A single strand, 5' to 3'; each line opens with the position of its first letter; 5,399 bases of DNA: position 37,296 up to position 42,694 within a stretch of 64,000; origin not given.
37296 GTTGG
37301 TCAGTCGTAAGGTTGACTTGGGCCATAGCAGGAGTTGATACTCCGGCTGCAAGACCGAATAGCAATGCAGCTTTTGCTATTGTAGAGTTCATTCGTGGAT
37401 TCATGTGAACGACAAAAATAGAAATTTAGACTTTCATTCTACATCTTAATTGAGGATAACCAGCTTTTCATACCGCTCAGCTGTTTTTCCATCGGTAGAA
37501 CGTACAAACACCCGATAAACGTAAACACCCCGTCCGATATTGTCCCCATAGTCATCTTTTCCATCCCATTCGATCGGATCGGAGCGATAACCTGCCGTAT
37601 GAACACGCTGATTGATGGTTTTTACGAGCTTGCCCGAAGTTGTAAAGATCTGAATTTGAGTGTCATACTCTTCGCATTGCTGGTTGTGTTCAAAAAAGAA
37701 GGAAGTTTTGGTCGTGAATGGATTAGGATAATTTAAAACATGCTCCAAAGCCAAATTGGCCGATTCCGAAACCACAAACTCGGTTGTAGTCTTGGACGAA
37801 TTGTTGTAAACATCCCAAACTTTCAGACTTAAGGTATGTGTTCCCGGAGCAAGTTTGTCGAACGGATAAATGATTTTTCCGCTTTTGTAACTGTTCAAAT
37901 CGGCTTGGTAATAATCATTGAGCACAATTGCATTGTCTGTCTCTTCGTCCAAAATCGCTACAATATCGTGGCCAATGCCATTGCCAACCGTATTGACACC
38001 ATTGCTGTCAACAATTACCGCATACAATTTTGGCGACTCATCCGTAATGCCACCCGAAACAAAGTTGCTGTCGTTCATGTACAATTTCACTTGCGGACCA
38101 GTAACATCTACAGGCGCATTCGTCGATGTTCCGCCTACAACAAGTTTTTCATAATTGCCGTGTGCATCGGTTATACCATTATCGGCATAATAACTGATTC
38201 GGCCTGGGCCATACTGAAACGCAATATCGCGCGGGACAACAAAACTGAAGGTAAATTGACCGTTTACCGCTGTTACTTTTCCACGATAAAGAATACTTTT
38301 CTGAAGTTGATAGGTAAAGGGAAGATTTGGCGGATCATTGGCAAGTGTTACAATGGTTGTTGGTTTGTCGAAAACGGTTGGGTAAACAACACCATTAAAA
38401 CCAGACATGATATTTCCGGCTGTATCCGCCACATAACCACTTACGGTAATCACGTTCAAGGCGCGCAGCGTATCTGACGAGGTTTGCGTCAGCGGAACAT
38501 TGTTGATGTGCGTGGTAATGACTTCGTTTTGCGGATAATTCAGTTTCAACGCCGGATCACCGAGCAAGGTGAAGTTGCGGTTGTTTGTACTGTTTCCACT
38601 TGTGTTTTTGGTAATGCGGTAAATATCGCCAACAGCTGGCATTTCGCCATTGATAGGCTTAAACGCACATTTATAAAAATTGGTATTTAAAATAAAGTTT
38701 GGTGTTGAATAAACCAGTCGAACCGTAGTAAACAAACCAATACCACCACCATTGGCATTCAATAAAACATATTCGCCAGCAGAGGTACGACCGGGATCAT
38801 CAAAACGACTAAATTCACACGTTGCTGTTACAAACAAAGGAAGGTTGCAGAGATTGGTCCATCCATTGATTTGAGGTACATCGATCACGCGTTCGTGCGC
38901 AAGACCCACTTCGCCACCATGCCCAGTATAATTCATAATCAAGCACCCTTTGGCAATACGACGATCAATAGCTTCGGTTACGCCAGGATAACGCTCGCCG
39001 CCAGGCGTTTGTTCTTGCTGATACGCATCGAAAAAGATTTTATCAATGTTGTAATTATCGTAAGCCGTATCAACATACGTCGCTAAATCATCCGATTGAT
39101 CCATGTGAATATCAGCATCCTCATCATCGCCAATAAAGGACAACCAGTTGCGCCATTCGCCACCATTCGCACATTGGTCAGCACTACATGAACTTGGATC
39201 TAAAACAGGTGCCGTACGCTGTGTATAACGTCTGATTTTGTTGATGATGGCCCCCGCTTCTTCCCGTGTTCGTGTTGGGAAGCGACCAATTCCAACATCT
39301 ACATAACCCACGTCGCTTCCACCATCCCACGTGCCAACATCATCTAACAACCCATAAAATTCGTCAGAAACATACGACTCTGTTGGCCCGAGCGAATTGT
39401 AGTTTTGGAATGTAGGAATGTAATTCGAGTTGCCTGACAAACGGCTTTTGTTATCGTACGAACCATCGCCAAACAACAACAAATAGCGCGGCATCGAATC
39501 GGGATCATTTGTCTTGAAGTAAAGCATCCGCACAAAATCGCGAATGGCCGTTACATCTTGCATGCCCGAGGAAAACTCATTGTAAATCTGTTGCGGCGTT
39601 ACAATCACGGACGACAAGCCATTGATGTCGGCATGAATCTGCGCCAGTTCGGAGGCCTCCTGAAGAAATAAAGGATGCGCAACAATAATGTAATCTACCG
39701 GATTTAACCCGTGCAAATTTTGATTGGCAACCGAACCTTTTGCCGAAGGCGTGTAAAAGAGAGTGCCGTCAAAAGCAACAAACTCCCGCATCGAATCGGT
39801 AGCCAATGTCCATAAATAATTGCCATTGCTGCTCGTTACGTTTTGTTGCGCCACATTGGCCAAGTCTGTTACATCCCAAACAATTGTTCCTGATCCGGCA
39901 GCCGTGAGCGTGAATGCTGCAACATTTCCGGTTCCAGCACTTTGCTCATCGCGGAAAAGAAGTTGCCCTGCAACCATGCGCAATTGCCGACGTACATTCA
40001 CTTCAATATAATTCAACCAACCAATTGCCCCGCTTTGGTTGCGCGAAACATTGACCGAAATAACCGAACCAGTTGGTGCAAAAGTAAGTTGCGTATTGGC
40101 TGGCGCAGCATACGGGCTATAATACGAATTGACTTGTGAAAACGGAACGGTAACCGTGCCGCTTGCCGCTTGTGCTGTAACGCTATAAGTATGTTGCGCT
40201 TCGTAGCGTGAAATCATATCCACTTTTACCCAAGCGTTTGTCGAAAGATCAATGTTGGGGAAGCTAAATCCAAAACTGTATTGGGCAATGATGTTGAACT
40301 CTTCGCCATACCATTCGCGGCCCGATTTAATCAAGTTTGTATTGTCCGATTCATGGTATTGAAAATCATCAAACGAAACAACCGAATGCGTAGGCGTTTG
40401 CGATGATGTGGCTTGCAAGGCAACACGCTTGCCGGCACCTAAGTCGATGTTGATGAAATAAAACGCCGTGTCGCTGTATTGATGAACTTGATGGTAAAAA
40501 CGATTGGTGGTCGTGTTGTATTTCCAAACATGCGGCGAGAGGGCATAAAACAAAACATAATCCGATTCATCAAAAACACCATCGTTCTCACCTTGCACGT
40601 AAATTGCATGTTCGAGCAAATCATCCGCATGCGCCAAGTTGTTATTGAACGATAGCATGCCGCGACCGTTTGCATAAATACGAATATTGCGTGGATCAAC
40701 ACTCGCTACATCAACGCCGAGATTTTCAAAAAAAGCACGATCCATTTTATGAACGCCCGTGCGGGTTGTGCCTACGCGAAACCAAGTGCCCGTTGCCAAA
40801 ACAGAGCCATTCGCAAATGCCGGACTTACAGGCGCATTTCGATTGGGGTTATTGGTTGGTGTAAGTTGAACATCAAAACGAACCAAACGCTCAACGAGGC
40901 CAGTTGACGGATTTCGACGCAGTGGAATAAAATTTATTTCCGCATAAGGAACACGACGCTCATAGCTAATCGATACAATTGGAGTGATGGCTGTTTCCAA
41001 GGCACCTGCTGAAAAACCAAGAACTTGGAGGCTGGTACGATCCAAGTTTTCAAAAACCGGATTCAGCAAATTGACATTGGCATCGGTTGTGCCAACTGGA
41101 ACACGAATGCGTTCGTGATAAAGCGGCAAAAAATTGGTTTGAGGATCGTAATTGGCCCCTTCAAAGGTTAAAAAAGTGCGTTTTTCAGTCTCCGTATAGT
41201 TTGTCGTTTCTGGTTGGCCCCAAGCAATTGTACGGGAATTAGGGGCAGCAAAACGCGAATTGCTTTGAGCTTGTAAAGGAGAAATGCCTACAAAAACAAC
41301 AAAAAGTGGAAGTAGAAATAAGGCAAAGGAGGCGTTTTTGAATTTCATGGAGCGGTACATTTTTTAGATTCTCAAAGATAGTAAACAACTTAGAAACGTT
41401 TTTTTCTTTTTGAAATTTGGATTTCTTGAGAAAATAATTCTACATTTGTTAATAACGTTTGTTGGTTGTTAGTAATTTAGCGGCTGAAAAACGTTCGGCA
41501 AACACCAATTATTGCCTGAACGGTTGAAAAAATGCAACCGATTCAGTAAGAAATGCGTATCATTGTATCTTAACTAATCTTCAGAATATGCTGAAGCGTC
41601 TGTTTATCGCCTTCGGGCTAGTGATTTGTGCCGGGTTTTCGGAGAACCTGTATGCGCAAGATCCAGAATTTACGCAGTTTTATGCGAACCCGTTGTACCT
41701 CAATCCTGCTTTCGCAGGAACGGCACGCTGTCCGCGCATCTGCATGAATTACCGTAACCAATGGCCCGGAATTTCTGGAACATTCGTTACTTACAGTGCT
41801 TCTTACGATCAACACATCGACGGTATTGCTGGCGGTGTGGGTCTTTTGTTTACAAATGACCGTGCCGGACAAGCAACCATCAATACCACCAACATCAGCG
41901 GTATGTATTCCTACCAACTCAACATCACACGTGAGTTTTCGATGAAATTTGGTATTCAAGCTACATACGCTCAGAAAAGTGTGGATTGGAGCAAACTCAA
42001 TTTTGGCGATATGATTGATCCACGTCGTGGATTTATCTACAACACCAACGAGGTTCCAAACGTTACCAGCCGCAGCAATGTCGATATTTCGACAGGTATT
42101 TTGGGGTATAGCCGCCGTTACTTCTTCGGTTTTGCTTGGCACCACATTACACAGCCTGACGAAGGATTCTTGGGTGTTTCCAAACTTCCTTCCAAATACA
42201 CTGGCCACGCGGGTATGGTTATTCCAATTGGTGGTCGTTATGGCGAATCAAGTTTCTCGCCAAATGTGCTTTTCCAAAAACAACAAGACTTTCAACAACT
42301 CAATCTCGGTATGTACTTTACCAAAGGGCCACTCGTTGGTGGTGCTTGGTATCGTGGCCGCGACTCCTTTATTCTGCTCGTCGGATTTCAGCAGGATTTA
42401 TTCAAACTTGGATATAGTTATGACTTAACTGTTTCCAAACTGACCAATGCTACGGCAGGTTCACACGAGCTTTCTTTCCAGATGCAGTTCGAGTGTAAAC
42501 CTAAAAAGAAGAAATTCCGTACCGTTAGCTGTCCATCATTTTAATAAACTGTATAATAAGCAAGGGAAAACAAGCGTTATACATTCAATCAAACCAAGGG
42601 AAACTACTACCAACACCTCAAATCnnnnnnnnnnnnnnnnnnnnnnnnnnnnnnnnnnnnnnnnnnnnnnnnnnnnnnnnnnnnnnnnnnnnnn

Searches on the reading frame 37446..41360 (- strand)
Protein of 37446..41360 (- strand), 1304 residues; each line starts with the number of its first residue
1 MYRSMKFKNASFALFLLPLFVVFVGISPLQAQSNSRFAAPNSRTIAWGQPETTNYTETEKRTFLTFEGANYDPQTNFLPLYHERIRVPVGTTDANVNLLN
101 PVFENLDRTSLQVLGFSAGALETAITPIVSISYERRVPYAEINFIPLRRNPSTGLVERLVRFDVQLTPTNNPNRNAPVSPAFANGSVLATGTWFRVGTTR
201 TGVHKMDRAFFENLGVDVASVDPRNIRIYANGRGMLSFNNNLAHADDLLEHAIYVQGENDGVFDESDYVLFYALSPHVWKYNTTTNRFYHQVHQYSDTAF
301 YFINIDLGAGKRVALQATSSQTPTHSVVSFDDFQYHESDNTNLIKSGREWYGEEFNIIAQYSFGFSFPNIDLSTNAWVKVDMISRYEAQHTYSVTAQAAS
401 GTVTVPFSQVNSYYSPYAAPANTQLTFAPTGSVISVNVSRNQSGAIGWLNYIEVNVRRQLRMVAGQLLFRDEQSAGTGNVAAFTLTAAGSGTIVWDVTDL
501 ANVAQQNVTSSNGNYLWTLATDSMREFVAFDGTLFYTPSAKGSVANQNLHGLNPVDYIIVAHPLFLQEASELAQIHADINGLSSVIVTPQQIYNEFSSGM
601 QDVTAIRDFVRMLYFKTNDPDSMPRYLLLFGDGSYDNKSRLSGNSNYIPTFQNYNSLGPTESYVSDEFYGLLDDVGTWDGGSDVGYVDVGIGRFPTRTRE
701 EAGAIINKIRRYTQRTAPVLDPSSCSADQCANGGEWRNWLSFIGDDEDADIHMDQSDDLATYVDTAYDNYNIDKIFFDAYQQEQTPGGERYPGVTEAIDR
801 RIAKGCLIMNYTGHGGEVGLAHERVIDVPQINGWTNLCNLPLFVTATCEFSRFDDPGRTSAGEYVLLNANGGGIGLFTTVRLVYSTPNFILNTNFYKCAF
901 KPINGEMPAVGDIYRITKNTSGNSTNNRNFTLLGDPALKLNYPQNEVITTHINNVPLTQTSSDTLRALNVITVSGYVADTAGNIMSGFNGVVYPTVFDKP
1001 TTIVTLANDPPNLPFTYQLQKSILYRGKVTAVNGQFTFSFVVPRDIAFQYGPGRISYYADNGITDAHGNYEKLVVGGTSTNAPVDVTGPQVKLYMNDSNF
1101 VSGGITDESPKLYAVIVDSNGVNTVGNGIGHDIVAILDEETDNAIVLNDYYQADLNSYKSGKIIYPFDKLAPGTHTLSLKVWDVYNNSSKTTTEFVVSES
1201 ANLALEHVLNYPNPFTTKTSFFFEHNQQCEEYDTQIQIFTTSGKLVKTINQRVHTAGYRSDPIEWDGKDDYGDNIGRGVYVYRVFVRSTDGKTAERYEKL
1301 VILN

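Call 40: search_protein_families(library=pfam, proteins=[window:37446-41360:-], max_evalue=0.00001)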
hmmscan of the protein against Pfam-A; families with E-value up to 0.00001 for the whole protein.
window:37446-41360:- (1304 aa): 1 family
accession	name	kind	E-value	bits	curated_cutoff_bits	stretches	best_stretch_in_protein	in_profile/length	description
PF01364.23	Peptidase_C25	-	3.3e-101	339.7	23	1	557-940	1-374/374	Peptidase family C25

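Call 41: search_protein_families(library=ncbifam, proteins=[window:37446-41360:-], max_evalue=0.00001)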
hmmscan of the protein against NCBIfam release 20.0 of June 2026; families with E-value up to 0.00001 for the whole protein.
window:37446-41360:- (1304 aa): 3 families
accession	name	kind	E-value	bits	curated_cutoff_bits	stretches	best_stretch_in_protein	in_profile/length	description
NF033707.1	T9SS_sortase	equivalog_domain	0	1343.7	420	1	187-1303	1-1095/1095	type IX secretion system sortase PorU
NF052324.1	PorU_rel_Nterm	equivalog_domain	6e-50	170.3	450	1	192-963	31-788/879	putative type IX secretion system sortase PorU2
NF052318.1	T9SS_sortase_N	equivalog_domain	2e-14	53.9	40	1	20-164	9-139/140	type IX secretion system sortase PorU, long form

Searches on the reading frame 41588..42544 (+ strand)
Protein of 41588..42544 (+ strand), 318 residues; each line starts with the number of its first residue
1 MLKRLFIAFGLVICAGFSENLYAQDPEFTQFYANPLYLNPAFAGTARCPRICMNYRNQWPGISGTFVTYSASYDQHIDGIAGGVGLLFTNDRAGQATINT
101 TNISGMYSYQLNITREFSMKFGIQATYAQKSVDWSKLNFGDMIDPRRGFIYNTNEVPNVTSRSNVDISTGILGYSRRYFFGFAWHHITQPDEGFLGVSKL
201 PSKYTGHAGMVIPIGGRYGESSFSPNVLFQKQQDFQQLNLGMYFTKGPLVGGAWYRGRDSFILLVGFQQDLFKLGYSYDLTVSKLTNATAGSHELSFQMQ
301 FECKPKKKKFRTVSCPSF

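Call 69: search_protein_families(library=pfam, proteins=[window:41588-42544:+], max_evalue=0.00001)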
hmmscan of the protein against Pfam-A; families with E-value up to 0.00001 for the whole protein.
window:41588-42544:+ (318 aa): 1 family
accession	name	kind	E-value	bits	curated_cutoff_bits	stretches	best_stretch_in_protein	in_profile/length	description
PF11751.14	PorP_SprF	-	5e-65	220.2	22.3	1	22-298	3-272/273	Type IX secretion system membrane protein PorP/SprF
